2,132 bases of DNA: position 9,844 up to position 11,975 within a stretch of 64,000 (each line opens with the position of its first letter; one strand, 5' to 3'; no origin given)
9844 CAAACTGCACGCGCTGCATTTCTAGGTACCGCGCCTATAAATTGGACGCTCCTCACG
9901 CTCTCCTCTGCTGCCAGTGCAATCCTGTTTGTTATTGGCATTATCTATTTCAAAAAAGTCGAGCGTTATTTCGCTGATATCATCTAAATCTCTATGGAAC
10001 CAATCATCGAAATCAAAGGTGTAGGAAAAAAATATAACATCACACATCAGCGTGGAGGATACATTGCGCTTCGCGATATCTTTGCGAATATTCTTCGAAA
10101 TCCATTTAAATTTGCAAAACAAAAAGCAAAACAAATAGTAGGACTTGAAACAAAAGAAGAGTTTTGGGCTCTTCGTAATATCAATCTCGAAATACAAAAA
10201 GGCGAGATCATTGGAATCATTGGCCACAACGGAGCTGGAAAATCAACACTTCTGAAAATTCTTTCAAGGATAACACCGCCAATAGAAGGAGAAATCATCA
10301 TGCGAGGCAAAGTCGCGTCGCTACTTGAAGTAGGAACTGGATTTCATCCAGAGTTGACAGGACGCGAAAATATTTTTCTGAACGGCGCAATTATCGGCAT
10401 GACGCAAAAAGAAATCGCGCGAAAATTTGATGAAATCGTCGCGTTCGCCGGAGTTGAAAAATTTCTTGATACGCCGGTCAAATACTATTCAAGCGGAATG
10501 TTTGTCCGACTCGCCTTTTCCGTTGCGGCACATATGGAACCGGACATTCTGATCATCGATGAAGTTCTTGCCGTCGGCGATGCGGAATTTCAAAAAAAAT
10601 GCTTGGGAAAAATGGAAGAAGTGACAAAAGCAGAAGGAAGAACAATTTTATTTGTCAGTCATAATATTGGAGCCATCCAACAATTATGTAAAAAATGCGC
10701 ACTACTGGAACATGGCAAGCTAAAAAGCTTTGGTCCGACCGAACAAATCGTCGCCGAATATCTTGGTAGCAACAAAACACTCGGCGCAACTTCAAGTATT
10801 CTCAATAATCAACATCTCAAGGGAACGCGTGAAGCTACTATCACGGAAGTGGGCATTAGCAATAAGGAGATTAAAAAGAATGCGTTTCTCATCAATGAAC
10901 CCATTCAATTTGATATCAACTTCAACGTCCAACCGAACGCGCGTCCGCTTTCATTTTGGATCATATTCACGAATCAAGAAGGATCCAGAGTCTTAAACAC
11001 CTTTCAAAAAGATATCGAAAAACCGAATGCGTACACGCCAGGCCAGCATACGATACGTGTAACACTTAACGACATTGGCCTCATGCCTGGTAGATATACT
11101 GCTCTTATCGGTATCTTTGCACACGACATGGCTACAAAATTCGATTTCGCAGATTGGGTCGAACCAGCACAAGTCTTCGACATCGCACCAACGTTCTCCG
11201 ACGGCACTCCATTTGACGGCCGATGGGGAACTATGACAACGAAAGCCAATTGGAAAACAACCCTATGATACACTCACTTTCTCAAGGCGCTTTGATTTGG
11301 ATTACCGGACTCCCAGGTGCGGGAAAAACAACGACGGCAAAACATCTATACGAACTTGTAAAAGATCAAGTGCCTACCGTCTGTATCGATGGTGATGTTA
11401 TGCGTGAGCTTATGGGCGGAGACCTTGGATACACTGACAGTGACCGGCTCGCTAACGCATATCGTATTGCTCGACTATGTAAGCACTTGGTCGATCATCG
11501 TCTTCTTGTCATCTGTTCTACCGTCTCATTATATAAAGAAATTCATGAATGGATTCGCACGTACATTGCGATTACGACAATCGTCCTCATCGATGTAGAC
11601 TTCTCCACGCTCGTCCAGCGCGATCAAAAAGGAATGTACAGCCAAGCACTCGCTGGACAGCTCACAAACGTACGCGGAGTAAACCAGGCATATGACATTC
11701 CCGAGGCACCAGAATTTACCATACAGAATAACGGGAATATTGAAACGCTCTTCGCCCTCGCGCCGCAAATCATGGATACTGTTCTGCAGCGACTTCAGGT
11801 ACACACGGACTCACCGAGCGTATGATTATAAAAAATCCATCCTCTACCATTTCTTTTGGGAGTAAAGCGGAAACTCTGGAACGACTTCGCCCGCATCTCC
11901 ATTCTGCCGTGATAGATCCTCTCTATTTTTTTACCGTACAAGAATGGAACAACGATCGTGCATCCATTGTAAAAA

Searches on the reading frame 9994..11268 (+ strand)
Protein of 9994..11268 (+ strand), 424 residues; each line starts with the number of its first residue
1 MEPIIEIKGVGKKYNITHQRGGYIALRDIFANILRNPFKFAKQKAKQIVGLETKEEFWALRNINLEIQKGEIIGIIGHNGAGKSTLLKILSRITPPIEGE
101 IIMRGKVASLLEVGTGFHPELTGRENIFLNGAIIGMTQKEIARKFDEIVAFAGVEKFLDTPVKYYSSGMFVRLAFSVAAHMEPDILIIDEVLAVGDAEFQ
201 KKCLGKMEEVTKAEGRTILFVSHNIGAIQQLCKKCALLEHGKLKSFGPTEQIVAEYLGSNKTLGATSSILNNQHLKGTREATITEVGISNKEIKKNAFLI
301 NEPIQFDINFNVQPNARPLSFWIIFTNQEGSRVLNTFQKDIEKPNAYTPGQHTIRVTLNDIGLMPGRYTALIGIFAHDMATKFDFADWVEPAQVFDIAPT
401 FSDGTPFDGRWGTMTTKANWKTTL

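Call 4: search_protein_families(library=pfam, proteins=[window:9994-11268:+], max_evalue=0.01)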
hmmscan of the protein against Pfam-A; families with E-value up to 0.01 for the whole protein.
window:9994-11268:+ (424 aa): 6 families
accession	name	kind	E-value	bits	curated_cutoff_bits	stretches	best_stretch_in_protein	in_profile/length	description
PF00005.33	ABC_tran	-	4.8e-23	82.7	25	1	60-191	1-135/137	ABC transporter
PF14524.12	Wzt_C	-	1.2e-12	48.4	30.4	1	273-399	2-131/143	Wzt C-terminal domain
PF13304.12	AAA_21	-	0.00045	20.8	27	1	72-93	1-22/304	AAA domain, putative AbiEii toxin, Type IV TA system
PF13175.12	AAA_15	-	0.0014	18.7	32.1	1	57-91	11-44/374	AAA ATPase domain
PF13476.12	AAA_23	-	0.0037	18.4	27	1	61-90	11-39/201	AAA domain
PF13555.12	AAA_29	-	0.0051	17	27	0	66-87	18-39/61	P-loop containing region of AAA domain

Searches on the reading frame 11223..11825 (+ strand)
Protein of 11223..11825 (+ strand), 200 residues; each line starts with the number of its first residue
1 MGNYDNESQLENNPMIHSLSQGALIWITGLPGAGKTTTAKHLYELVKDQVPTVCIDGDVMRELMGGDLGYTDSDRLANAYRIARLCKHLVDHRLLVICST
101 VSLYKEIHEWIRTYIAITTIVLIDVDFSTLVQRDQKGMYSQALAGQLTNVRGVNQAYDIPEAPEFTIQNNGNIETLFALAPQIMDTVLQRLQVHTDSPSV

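Call 4: search_protein_families(library=pfam, proteins=[window:11223-11825:+], max_evalue=0.01)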
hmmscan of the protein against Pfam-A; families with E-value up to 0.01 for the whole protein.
window:11223-11825:+ (200 aa): 16 families
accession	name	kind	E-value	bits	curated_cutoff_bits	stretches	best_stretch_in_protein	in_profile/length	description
PF01583.26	APS_kinase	-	1.4e-33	116.5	21.1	1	21-167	1-151/152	Adenylylsulphate kinase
PF13671.12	AAA_33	-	9.5e-07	29.7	27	1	24-97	1-74/143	AAA domain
PF13238.12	AAA_18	-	2.1e-06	28.6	29.4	1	25-136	1-110/128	AAA domain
PF13207.12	AAA_17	-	1.2e-05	26.1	27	1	28-68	1-39/136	AAA domain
PF00005.33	ABC_tran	-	3.3e-05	25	25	1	18-78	7-72/137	ABC transporter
PF06414.18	Zeta_toxin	-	3.8e-05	23.7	22.3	1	13-64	8-58/199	Zeta toxin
PF08433.16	KTI12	-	5.1e-05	23.4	22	1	23-132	2-114/271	Chromatin associated protein KTI12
PF24883.2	NPHP3_N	-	0.0002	22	24.8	1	19-50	19-50/164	Nephrocystin 3, N-terminal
PF20720.3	nSTAND3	-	0.00036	20.7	27.2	1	17-48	12-43/155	Novel STAND NTPase 3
PF13401.12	AAA_22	-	0.0005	20.8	27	1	21-55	4-41/130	AAA domain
PF01656.29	CbiA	-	0.0033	17.8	25.4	1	32-97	9-79/125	CobQ/CobB/MinD/ParA nucleotide binding domain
PF03668.21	RapZ-like_N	-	0.0068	16.6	25.4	0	24-45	3-24/158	RapZ-like N-terminal domain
PF13245.12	AAA_19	-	0.0083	16.7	25.1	0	18-49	7-38/134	AAA domain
PF13521.12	AAA_28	-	0.0084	16.8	27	0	25-91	2-62/164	AAA domain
PF13604.12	AAA_30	-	0.0092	16.2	27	1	20-52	15-48/191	AAA domain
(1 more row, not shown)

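Call 6: search_protein_families(library=ncbifam, proteins=[window:11223-11825:+], max_evalue=0.001)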
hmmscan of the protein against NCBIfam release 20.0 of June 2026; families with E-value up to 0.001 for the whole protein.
window:11223-11825:+ (200 aa): 13 families
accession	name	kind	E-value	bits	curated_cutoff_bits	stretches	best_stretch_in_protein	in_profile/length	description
NF004041.0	PRK05541.1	subfamily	8.9e-43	146.3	127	1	19-187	4-170/176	adenylyl-sulfate kinase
NF002059.0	PRK00889.1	subfamily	2.1e-34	118.8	244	1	20-171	3-155/177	adenylyl-sulfate kinase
TIGR00455.1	apsK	equivalog_domain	1.3e-33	116.2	138.7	1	18-171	14-170/184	adenylyl-sulfate kinase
NF004035.0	PRK05506.1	subfamily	3.4e-31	108.2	715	1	20-187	458-626/632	bifunctional sulfate adenylyltransferase subunit 1/adenylylsulfate kinase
NF003013.0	PRK03846.1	subfamily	1.8e-29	102.8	163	1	20-177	26-187/202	adenylyl-sulfate kinase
NF004040.0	PRK05537.1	equivalog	8.4e-29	100.4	669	1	20-171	394-550/572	bifunctional sulfate adenylyltransferase/adenylylsulfate kinase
TIGR01313.1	therm_gnt_kin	subfamily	0.00021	21.1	113.75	1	27-135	3-113/164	gluconokinase, GntK/IdnK-type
NF006743.0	PRK09270.1-2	equivalog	0.00023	20.3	227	1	20-57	26-64/217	nucleoside/nucleotide kinase family protein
TIGR03574.1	selen_PSTK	equivalog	0.00039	19.9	290.5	1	24-64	1-42/249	L-seryl-tRNA(Sec) kinase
NF003122.0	PRK04040.1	equivalog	0.00059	19.4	155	0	25-63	5-42/189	adenylate kinase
TIGR01186.1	proV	subfamily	0.00068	18.9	326.6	1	18-68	15-65/363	betaine/proline/choline family ABC transporter ATP-binding protein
TIGR00041.1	DTMP_kinase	equivalog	0.00082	19.1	83.25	0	20-50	2-32/196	dTMP kinase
NF005250.0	PRK06761.1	equivalog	0.00083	18.5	270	0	23-48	4-29/282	hypothetical protein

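Call 55: search_solved_structures(query=window:11223-11822:+, max_evalue=1e-10, show_alignments=0)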
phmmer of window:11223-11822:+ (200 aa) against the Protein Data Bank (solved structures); distinct sequences matched with E-value up to 1e-10: 24.
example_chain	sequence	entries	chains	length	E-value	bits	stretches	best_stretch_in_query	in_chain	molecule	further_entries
2yvu_A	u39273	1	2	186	1.6e-26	96.4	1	19-172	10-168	Probable adenylyl-sulfate kinase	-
2pey_A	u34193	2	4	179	4e-23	85.3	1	21-170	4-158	Bifunctional 3'-phosphoadenosine 5'-phosphosulfate synthetase 1 (PAPS synthetase 1) (PAPSS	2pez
2ofw_A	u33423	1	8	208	4.9e-23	85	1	21-170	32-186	APS kinase domain of the PAPS synthetase 1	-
2ofx_A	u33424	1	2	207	6.2e-23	84.7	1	21-170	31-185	Bifunctional 3'-phosphoadenosine 5'-phosphosulfate synthetase 1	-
8i1m_A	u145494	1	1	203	8e-23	84.3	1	21-170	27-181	PAPSS1 protein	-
2gks_A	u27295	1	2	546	3.9e-22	82.1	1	19-168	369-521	Bifunctional SAT/APS kinase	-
1x6v_B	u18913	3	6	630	6.3e-22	81.4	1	21-170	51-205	Bifunctional 3'-phosphoadenosine 5'-phosphosulfate synthetase 1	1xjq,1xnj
8i1n_A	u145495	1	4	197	1.2e-21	80.5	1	21-185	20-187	Bifunctional 3'-phosphoadenosine 5'-phosphosulfate synthase 2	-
2ax4_A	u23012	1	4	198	1.2e-21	80.5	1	21-185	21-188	Bifunctional 3'-phosphoadenosine 5'-phosphosulfate synthetase 2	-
8i1o_A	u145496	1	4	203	1.3e-21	80.4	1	21-185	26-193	Bifunctional 3'-phosphoadenosine 5'-phosphosulfate synthase 2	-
8a8h_A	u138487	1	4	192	1.5e-21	80.2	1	11-170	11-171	APS kinase from Methanothermococcus thermolithotrophicus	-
3cr8_A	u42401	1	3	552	5e-20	75.2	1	21-171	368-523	Sulfate adenylyltransferase, adenylylsulfate kinase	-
5cb6_A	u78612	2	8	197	6.1e-20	74.9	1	17-167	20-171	Probable adenylyl-sulfate kinase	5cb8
7yq0_A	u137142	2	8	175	1e-19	74.2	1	20-170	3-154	Adenylyl-sulfate kinase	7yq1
1d6j_A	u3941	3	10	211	6.3e-19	71.6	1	21-169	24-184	ADENOSINE-5'PHOSPHOSULFATE KINASE | Adenylylsulfate kinase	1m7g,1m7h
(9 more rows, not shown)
